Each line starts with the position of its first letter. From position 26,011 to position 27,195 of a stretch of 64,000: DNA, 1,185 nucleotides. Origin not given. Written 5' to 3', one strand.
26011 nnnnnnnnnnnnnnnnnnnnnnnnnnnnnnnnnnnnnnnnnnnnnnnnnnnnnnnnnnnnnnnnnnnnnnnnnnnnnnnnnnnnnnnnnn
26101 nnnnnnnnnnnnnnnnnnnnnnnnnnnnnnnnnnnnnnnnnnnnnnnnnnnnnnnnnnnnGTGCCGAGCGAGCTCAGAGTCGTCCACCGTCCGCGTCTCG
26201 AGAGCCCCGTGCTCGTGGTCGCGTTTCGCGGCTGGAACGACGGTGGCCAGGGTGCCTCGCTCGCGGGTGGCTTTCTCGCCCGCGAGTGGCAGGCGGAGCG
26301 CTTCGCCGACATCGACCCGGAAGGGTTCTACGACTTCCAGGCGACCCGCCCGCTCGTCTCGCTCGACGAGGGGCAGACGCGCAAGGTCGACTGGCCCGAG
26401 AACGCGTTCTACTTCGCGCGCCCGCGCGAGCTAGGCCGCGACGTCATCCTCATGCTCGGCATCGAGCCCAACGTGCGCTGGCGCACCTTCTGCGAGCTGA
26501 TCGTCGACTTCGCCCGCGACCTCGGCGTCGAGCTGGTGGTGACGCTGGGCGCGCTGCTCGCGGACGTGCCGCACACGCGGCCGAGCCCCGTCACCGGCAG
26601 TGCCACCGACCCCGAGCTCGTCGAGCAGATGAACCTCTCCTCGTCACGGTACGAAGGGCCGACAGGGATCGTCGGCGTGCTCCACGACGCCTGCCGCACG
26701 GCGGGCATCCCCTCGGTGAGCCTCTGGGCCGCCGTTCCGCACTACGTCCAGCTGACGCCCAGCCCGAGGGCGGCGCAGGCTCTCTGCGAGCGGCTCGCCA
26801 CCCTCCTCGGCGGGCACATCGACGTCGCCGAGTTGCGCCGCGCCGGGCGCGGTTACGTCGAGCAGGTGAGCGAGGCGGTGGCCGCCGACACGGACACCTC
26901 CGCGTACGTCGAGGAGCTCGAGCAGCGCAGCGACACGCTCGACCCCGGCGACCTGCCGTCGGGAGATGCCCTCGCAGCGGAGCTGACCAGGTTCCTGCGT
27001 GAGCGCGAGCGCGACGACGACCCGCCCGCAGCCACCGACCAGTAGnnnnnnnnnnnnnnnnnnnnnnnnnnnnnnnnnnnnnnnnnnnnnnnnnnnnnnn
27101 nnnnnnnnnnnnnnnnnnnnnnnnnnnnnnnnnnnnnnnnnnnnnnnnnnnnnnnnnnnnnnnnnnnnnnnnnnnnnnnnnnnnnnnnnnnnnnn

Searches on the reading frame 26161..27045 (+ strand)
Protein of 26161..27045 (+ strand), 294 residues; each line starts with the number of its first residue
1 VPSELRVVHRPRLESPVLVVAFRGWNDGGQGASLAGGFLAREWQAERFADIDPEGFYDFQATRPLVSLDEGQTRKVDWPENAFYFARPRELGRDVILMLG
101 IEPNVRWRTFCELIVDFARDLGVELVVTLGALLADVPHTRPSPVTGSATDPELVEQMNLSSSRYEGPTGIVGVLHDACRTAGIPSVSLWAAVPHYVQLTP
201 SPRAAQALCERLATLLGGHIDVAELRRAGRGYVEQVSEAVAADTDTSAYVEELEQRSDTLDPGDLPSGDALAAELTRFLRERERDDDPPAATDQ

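Call 9: search_protein_families(library=pfam, proteins=[window:26161-27045:+])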
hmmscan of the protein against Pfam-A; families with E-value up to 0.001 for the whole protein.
window:26161-27045:+ (294 aa): 1 family
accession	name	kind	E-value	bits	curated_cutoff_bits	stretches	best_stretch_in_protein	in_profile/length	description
PF09754.15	PAC2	-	4.6e-61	206.8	25.8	1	21-239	1-214/215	PAC2 family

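Call 19: find_encoding_contigs(protein=window:26161-27045:+, flank=10000, max_places=10)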
Protein window:26161-27045:+ (294 aa): no gene with exactly this product is on record in the collection.
